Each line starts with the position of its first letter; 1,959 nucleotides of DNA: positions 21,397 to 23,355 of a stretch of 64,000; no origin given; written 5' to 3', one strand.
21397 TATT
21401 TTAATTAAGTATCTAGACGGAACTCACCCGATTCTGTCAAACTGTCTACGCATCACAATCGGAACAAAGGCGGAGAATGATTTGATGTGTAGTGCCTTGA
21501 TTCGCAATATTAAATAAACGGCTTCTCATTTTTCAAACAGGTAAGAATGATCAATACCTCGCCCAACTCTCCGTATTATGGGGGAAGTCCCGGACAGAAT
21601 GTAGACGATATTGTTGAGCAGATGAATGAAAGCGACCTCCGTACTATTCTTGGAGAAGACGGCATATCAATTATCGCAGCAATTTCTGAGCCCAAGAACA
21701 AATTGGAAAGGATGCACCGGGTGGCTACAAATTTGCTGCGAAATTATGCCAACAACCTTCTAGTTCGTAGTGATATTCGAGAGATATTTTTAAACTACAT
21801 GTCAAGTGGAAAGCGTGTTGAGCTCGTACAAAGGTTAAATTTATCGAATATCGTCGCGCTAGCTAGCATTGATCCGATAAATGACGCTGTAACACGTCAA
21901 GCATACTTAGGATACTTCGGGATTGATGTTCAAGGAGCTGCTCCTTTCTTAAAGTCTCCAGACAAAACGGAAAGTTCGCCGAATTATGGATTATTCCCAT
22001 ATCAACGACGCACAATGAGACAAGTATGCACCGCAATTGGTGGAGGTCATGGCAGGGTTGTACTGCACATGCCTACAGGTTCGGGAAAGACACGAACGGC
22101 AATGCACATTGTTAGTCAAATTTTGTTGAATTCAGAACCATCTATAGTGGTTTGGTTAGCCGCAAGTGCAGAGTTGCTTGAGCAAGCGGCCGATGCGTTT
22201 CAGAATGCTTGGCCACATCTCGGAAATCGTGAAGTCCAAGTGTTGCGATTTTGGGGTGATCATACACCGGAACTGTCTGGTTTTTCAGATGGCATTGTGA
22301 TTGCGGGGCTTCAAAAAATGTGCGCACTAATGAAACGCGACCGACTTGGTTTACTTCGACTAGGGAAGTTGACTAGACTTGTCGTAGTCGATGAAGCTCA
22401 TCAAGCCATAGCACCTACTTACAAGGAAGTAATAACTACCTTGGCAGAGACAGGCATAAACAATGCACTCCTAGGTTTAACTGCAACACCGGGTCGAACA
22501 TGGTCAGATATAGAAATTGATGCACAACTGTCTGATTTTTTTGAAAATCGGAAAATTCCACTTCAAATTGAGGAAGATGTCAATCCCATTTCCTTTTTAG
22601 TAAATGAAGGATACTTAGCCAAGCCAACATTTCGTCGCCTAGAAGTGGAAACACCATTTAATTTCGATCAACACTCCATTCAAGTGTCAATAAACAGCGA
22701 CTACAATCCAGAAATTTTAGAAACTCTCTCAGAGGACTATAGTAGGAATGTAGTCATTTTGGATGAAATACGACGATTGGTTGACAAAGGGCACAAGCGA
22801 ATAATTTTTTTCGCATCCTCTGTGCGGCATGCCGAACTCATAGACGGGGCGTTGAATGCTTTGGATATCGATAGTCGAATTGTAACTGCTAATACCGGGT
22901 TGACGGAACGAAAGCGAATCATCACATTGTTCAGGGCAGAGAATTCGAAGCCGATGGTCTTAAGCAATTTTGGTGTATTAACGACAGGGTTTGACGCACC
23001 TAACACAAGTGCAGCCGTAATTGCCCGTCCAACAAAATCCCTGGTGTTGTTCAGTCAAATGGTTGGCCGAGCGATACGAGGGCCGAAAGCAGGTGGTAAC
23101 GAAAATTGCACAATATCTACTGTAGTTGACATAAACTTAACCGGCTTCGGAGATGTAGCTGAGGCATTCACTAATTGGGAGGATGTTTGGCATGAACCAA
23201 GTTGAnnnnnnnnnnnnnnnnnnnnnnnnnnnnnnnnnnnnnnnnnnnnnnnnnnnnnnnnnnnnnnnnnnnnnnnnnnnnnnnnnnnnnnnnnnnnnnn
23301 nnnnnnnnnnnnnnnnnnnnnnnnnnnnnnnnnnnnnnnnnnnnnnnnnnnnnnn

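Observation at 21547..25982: Helicase + GHKL ATPase + single-HKD PLD nuclease trio attached to the 5' side of the ssp genes: candidate second PT-dependent restriction module (SspFGH-like or new)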

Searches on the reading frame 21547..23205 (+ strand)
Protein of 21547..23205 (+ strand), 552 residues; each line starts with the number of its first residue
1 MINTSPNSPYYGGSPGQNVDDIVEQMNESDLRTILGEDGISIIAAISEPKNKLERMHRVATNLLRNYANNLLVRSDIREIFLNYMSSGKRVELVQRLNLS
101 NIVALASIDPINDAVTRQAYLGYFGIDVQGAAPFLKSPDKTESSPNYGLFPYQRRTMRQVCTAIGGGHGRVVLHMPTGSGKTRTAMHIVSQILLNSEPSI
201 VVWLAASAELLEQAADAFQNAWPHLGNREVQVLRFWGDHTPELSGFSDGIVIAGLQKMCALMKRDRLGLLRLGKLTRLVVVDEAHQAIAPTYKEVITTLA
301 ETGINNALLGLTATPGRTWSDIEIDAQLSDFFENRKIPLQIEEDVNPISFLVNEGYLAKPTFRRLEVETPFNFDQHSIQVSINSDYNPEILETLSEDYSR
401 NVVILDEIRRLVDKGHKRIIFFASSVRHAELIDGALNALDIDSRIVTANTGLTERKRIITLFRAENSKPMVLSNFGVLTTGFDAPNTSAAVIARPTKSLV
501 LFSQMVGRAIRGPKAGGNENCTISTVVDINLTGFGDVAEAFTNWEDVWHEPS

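Call 3: search_protein_families(library=pfam, proteins=[window:21547-23205:+], max_evalue=0.01)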
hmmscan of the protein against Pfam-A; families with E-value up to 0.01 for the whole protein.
window:21547-23205:+ (552 aa): 6 families
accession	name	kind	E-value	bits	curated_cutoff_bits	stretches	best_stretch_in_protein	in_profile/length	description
PF04851.21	ResIII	-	2.6e-23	83.2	22.5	1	148-316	3-163/164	Type III restriction enzyme, res subunit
PF00270.35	DEAD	-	3.4e-14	53.3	26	1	152-319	3-164/167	DEAD/DEAH box helicase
PF00271.37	Helicase_C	-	1.3e-09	38.7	23.5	1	408-511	6-108/110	Helicase conserved C-terminal domain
PF18766.7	SWI2_SNF2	-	1.3e-07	32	26.7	1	167-315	18-155/221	SWI2/SNF2 ATPase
PF13604.12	AAA_30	-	0.002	18.3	27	0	152-310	5-123/191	AAA domain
PF13401.12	AAA_22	-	0.0091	16.8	27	0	171-299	8-104/130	AAA domain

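Call 4: search_protein_families(library=padloc, proteins=[window:21547-23205:+], max_evalue=0.01)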
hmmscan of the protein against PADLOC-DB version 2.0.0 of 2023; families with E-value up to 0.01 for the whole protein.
window:21547-23205:+ (552 aa): 27 families (the best 25 are shown)
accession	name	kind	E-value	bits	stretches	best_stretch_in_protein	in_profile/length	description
PDLC02707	PbeA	-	8.1e-23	78.9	1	139-513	243-618/672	PbeA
PDLC02704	PbeA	-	1e-13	48.7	1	146-521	252-638/682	PbeA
PDLC03042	REase_I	-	6.1e-12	41.8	2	146-222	442-518/1170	Type I restriction enzyme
PDLC03047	REase_I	-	1.5e-11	40.8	2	152-320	347-496/1107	Type I restriction enzyme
PDLC03659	mREase_IV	-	2.8e-10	36.7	1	150-512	220-553/945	Type IV methyl-directed restriction enzyme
PDLC02703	PbeA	-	5.8e-10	36.4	1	170-320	263-409/626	PbeA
PDLC03049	REase_I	-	9.6e-10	35.1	1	143-523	166-535/807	Type I restriction enzyme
PDLC01439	typeIV_DinG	-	1.7e-08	31.6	1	146-216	13-77/575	CAS-IV-A; associated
PDLC03658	mREase_IV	-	4.5e-07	26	1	420-522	455-553/953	Type IV methyl-directed restriction enzyme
PDLC01763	Cas3b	-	2e-05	21.5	1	172-221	267-316/762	-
PDLC02706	PbeA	-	4.8e-05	20.1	1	173-336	290-451/722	PbeA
PDLC03928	PsyrT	-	6.2e-05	19.5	0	411-512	236-335/689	-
PDLC03960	SngC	-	6.8e-05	19.8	1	159-330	31-197/720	-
PDLC00192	HamB1|HamB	-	0.00016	17.4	1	147-285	267-398/1104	DEAD-box helicase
PDLC03597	REase_MTase_IIG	-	0.00022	16.9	0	432-512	524-595/1646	Type IIG restriction enzyme-methyltransferase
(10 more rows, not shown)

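Call 5: search_protein_families(library=ncbifam, proteins=[window:21547-23205:+], max_evalue=0.01)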
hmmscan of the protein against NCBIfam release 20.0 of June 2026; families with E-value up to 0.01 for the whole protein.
window:21547-23205:+ (552 aa): 11 families
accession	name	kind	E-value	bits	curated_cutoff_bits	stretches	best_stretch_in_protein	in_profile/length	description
NF053632.1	heli_RadD_YejH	equivalog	1.4e-32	112.8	720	1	150-523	4-351/573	DNA repair helicase RadD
NF008521.0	PRK11448.1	equivalog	3.4e-19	68.4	729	2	401-529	682-817/1123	type I restriction-modification system endonuclease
NF046051.1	restrict_EcoAI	equivalog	7.6e-17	61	550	1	152-513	161-515/768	EcoAI/FtnUII family type I restriction enzme subunit R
TIGR04095.1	dnd_restrict_1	equivalog_domain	1.7e-13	50.4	600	1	149-367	9-216/451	DNA phosphorothioation system restriction enzyme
NF010337.0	PRK13766.1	equivalog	2.8e-10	39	610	1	172-322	34-180/781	Hef nuclease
NF045503.1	repair_heli_XPB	equivalog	1.9e-05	23.4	610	1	138-192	173-227/548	DNA repair helicase XPB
TIGR00348.1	hsdR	subfamily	3.3e-05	22.6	284.55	0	177-315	276-408/674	HsdR family type I site-specific deoxyribonuclease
TIGR00603.1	rad25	subfamily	7.6e-05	21.1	328.7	1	145-318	254-416/734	DNA repair helicase rad25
NF003673.1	PRK05298.1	equivalog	0.00011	20.7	743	0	404-511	432-541/653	excinuclease ABC subunit UvrB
TIGR00631.1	uvrb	equivalog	0.00029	19.2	750.1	0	404-511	432-541/658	excinuclease ABC subunit UvrB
TIGR02621.3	cas3_GSU0051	exception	0.0003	19.7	400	0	150-192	15-54/854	type I-G CRISPR-associated helicase/endonuclease Cas3g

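Call 21: find_homologous_proteins(query=window:21547-23205:+)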
Query window:21547-23205:+ (552 aa): 7406 proteins with E <= 0.001 among 8000 candidates; the best 120 are listed.
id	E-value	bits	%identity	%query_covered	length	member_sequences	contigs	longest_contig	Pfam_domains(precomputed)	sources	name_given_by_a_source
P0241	0.0e+0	1203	97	100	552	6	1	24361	PF00270.36,PF18766.8,PF00271.38,PF04851.22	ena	-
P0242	0.0e+0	1139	92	100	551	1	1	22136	PF00270.36,PF18766.8,PF00271.38,PF04851.22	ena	-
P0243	0.0e+0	1092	89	100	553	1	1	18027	PF00270.36,PF18766.8,PF00271.38,PF04851.22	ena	-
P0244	8.1e-241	818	93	71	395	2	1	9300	PF00270.36,PF18766.8,PF00271.38,PF04851.22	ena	-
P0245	3.7e-238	809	66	99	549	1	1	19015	PF00270.36,PF18766.8,PF00271.38,PF04851.22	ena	-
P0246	1.4e-225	768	62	98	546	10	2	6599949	PF00270.36,PF18766.8,PF00271.38,PF04851.22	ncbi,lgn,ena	-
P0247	2.4e-225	767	62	99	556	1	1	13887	PF00270.36,PF13604.13,PF18766.8,PF00271.38,PF04851.22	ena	-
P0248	2.0e-224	764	62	99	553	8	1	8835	PF00270.36,PF13604.13,PF18766.8,PF00271.38,PF04851.22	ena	-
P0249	7.1e-222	756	62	98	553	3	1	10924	PF00270.36,PF13604.13,PF18766.8,PF00271.38,PF04851.22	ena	-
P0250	1.1e-221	755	61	100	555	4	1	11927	PF00270.36,PF18766.8,PF00271.38,PF04851.22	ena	-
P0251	7.8e-221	752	62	98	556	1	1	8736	PF00270.36,PF18766.8,PF00271.38,PF04851.22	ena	-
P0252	1.3e-219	748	60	98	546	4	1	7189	PF00270.36,PF18766.8,PF00271.38,PF04851.22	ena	-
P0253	1.6e-219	748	61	99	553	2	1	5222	PF00270.36,PF18766.8,PF00271.38,PF04851.22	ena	-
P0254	3.4e-219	747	61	99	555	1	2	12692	PF00270.36,PF13604.13,PF18766.8,PF00271.38,PF04851.22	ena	-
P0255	1.6e-218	745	62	100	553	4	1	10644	PF00270.36,PF18766.8,PF00271.38,PF04851.22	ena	-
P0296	5.9e-204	697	56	100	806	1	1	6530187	PF00270.36,PF18766.8,PF00271.38,PF04851.22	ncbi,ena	-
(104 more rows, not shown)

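Call 23: find_encoding_contigs(protein=P0296, flank=10000, max_places=3)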
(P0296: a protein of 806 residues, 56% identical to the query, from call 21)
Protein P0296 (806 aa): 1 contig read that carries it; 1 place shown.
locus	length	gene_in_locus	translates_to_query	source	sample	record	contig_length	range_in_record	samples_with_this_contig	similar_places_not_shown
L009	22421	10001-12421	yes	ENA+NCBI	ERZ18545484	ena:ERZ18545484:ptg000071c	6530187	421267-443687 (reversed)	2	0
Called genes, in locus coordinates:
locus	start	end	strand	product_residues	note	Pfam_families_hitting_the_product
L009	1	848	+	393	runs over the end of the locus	PF00266:Aminotran_5, PF01212:Beta_elim_lyase, PF01041:DegT_DnrJ_EryC1 (faint)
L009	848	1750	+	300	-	PF13182:DUF4007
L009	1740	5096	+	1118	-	-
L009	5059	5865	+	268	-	PF01507:PAPS_reduct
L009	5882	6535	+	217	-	-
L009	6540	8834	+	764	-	PF14072:DndB (faint)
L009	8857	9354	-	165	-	-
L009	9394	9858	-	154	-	-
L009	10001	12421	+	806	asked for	PF04851:ResIII, PF00270:DEAD, PF18766:SWI2_SNF2 (weak), PF00271:Helicase_C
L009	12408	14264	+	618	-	PF13589:HATPase_c_3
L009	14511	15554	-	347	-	PF23780:S-AdoMet_lyase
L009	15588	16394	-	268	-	-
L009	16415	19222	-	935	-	PF13238:AAA_18 (faint), PF13401:AAA_22 (faint), PF00493:MCM (faint), PF01078:Mg_chelatase (faint), PF00004:AAA (weak), PF00004:AAA (weak), PF14532:Sigma54_activ_2 (weak), PF00004:AAA, +25 more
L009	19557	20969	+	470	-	PF00884:Sulfatase, PF01663:Phosphodiest (faint), PF16347:SGSH_C (weak)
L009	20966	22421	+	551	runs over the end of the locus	PF02776:TPP_enzyme_N, PF00205:TPP_enzyme_M, PF02775:TPP_enzyme_C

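Call 51: search_solved_structures(query=A3, max_evalue=0.001)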
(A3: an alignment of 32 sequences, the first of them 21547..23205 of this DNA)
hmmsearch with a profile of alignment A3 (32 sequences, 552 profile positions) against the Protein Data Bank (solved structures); distinct sequences matched with E-value up to 0.001: 40.
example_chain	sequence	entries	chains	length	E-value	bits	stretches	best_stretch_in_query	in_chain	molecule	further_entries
6jde_B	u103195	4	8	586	7.9e-28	100.8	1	147-522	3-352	Putative DNA repair helicase RadD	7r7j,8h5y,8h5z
3h1t_A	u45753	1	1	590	4.1e-11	45.6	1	417-513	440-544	Type I site-specific restriction-modification system, R (Restriction) subunit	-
7clg_A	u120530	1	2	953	2.1e-09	40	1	420-513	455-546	Putative helicase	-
9lou_A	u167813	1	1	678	1.6e-08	37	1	170-317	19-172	ATP-dependent RNA helicase DHX58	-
9lov_A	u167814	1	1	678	1.6e-08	37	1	170-317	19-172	ATP-dependent RNA helicase DHX58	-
8alz_B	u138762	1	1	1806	4e-08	35.8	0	150-285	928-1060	Activating signal cointegrator 1 complex subunit 3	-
6qdv_B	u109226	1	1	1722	9.5e-08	34.5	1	149-285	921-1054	U5 small nuclear ribonucleoprotein 200 kDa helicase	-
4f91_B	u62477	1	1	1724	9.5e-08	34.5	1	149-285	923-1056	U5 small nuclear ribonucleoprotein 200 kDa helicase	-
4f92_B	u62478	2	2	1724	9.5e-08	34.5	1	149-285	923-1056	U5 small nuclear ribonucleoprotein 200 kDa helicase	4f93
5urj_A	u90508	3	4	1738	9.7e-08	34.5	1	149-285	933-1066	U5 small nuclear ribonucleoprotein 200 kDa helicase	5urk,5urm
4kit_B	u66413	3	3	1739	9.8e-08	34.5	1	149-285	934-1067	U5 small nuclear ribonucleoprotein 200 kDa helicase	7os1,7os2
6s8q_B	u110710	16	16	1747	9.9e-08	34.5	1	149-285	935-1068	U5 small nuclear ribonucleoprotein 200 kDa helicase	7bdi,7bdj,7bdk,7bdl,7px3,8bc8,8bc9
1wp9_A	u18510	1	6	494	1.1e-07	34.3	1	171-322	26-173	ATP-dependent RNA helicase, putative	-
6s8o_B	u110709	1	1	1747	1.3e-07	34.1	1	149-285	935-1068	U5 small nuclear ribonucleoprotein 200 kDa helicase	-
6s9i_B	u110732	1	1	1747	1.4e-07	34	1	149-285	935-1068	U5 small nuclear ribonucleoprotein 200 kDa helicase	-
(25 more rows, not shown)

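Call 61: find_encoding_contigs(protein=window:21547-23205:+, flank=10000, max_places=4)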
Protein window:21547-23205:+ (552 aa): no gene with exactly this product is on record in the collection.

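Call 62: find_encoding_contigs(protein=P0241, flank=10000, max_places=3)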
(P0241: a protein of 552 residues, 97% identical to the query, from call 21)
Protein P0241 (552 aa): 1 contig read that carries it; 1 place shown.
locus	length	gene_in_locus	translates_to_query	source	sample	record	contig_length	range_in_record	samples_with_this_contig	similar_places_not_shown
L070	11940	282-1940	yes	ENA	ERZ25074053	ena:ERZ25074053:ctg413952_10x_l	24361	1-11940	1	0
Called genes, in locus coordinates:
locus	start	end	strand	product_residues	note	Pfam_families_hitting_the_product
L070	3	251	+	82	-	?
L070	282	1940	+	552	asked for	PF00270:DEAD, PF04851:ResIII, PF18766:SWI2_SNF2, PF00271:Helicase_C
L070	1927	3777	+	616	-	PF13589:HATPase_c_3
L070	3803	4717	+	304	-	PF13091:PLDc_2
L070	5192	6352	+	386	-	PF00266:Aminotran_5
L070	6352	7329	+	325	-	PF13182:DUF4007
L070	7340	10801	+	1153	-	-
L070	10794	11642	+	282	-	PF01507:PAPS_reduct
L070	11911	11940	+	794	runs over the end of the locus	PF03235:GmrSD_N, PF07510:GmrSD_C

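Call 71: search_protein_families(library=pfam, proteins=[L009:6540-8834:+, L009:5882-6535:+], max_evalue=0.01)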
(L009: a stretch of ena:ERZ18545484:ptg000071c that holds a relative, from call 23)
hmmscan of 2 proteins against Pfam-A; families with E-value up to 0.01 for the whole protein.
L009:6540-8834:+ (764 aa): 1 family
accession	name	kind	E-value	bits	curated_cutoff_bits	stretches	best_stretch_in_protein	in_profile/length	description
PF14072.11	DndB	-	1.9e-06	27.6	29.1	1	60-176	29-113/338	DNA-sulfur modification-associated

L009:5882-6535:+ (217 aa): 0 families
